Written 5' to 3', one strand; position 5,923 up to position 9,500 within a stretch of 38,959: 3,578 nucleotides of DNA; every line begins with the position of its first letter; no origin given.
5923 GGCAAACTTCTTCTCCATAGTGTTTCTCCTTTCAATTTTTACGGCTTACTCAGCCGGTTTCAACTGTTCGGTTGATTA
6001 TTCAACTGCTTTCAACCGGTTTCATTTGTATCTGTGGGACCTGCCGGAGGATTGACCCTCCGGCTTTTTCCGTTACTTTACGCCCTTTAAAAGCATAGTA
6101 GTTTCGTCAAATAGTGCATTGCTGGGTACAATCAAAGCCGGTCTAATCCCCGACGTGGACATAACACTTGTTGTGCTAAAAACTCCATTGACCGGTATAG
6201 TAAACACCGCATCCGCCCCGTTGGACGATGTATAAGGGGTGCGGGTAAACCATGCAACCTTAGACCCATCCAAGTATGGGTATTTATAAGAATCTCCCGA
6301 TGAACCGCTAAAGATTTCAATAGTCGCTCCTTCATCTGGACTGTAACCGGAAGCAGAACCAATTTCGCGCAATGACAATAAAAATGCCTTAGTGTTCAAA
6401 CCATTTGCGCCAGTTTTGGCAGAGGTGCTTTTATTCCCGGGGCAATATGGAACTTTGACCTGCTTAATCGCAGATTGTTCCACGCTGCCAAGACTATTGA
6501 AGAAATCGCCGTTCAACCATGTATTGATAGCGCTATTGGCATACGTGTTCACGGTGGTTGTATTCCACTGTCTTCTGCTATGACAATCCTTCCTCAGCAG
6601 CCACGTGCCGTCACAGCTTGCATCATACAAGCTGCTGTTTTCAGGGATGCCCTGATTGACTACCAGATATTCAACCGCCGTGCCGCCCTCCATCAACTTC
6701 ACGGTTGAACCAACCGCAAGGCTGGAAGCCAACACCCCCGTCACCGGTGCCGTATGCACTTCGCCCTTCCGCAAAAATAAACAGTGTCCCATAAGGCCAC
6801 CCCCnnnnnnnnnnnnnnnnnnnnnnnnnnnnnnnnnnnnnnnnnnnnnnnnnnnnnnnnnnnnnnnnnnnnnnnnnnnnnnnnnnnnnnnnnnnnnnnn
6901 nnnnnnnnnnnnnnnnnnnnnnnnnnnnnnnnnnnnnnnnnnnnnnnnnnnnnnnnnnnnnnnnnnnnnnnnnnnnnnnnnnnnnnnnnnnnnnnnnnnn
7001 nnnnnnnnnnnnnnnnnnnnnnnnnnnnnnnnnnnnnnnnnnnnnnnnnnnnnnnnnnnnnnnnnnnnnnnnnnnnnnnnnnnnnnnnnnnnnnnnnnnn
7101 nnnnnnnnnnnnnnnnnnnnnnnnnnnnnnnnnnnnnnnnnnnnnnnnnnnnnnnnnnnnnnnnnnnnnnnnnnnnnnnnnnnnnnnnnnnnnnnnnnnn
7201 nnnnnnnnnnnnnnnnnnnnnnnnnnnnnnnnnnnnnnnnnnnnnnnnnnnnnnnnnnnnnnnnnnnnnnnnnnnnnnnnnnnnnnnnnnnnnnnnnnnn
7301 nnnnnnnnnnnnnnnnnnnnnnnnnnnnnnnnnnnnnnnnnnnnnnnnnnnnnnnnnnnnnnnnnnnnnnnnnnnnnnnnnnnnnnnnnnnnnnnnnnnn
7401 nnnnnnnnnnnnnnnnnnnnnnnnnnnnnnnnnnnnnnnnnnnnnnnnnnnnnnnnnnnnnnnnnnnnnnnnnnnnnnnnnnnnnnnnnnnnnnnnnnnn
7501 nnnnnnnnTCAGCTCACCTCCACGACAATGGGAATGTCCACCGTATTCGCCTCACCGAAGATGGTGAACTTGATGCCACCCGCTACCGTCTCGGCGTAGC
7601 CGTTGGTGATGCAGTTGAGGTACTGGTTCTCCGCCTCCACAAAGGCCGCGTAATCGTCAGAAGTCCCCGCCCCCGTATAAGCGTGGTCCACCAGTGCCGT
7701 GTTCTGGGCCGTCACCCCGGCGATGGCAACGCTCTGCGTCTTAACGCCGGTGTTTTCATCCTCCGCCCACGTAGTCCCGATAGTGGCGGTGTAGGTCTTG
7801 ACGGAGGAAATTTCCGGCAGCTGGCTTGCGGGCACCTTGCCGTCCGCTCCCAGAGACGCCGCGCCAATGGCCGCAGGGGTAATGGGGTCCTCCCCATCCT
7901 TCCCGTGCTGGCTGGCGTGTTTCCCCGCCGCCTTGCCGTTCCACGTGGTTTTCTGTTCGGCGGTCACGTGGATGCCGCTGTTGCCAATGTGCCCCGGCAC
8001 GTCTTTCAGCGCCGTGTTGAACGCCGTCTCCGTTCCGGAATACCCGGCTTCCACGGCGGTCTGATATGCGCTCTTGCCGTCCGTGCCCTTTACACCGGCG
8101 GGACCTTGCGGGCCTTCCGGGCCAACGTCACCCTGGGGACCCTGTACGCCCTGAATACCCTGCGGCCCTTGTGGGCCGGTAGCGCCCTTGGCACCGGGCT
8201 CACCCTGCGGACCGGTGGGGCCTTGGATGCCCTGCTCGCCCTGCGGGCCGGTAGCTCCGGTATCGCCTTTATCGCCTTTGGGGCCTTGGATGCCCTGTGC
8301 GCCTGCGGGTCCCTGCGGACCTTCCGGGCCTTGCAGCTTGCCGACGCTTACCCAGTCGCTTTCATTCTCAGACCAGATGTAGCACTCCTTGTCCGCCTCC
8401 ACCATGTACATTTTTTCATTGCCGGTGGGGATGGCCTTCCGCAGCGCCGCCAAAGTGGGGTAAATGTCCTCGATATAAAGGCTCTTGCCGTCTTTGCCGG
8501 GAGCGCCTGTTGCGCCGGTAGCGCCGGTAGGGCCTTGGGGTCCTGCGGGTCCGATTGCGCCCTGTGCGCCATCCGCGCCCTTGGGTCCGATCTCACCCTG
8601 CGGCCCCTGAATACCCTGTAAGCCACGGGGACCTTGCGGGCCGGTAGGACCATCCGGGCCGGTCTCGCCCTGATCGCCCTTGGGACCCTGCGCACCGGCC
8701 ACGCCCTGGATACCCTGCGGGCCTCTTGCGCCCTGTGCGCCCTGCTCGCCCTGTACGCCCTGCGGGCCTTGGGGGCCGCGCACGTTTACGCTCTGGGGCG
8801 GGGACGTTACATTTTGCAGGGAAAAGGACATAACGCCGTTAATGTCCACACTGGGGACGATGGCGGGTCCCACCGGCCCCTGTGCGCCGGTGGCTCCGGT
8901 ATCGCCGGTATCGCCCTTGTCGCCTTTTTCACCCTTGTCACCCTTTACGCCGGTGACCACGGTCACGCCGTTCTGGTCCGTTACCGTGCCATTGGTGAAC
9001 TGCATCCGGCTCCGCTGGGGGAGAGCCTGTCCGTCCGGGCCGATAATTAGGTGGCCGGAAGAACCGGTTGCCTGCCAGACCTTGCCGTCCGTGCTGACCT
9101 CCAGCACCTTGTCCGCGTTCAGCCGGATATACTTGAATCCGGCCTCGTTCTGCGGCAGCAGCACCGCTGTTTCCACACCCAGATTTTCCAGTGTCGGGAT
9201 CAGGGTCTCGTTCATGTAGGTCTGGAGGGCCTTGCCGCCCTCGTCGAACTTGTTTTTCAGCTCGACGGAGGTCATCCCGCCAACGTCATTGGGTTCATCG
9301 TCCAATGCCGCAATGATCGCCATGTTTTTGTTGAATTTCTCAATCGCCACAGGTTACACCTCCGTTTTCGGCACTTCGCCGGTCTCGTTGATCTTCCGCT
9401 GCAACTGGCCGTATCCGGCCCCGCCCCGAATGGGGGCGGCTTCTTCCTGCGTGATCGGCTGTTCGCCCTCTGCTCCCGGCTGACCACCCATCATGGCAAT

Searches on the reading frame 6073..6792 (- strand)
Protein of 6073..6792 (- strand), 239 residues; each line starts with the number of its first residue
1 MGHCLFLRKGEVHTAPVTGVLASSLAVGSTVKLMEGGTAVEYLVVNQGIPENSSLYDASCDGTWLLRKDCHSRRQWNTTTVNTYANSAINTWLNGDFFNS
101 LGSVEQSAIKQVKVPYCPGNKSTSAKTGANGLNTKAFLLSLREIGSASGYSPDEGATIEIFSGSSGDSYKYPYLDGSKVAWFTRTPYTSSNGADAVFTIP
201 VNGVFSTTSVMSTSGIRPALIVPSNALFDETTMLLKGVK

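Call 10: search_protein_families(library=phrogs, proteins=[window:6073-6792:-], max_evalue=0.001)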
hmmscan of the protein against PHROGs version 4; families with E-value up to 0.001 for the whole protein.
window:6073-6792:- (239 aa): 1 family
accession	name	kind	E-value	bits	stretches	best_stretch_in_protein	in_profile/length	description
phrog_10993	-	head and packaging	1.9e-34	120.5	1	23-228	6-246/556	Hoc-like head decoration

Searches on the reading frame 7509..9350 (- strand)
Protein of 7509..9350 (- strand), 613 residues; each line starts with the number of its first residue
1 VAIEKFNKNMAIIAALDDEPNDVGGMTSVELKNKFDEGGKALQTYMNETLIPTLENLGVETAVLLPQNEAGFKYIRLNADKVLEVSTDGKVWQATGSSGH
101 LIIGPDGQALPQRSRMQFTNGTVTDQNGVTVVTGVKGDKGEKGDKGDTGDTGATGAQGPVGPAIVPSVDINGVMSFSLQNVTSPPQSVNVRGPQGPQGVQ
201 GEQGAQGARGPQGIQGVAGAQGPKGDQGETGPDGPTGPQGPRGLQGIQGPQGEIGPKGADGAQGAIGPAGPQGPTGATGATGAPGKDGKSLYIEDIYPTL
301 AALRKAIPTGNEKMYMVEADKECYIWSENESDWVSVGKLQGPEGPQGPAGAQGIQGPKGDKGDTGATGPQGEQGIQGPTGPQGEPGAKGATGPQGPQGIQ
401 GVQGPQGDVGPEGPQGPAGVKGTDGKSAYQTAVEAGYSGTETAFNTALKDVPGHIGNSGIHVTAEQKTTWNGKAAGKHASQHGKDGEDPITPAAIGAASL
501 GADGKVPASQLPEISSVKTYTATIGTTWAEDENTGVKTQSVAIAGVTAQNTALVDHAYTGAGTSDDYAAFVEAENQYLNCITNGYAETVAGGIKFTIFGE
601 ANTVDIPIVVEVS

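Call 10: search_protein_families(library=phrogs, proteins=[window:7509-9350:-], max_evalue=0.001)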
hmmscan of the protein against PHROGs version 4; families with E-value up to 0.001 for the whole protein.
window:7509-9350:- (613 aa): 53 families (the best 25 are shown)
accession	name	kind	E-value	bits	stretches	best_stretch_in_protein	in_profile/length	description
phrog_6320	-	tail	4e-63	215.4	3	191-289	109-210/745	tail fiber protein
phrog_5073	-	tail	1.3e-59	203.6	3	340-553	269-485/519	tail fiber protein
phrog_819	-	tail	1.3e-58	200.1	2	189-513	475-803/1024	tail protein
phrog_8745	-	tail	2e-36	125.9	2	190-292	1384-1489/1803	tail fiber protein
phrog_3904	-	tail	1.2e-30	107.6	2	245-371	767-889/1086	tail fiber protein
phrog_10972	-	tail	1e-29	105.1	3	323-392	142-211/343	tail fiber protein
phrog_366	-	tail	1.2e-29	105.2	5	187-259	313-385/474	tail fiber protein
phrog_26654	-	unknown function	7.4e-29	102.2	4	327-487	53-215/360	-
phrog_26246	-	tail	6.5e-27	95.6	2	341-436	128-220/329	tail protein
phrog_17587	-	tail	6.5e-27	95.2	4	181-264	337-420/641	tail fiber protein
phrog_1806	-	tail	1.1e-24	88.3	3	184-290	110-232/276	collagen like minor tail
phrog_38806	-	unknown function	2.8e-24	87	4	315-428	34-142/285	-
phrog_18350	-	tail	4.5e-24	86.5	2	122-229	87-197/253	tail fiber protein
phrog_29268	-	unknown function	1.6e-23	83.8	2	186-288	406-511/653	-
phrog_3420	-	unknown function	5.5e-23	81.5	2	125-285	219-378/929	-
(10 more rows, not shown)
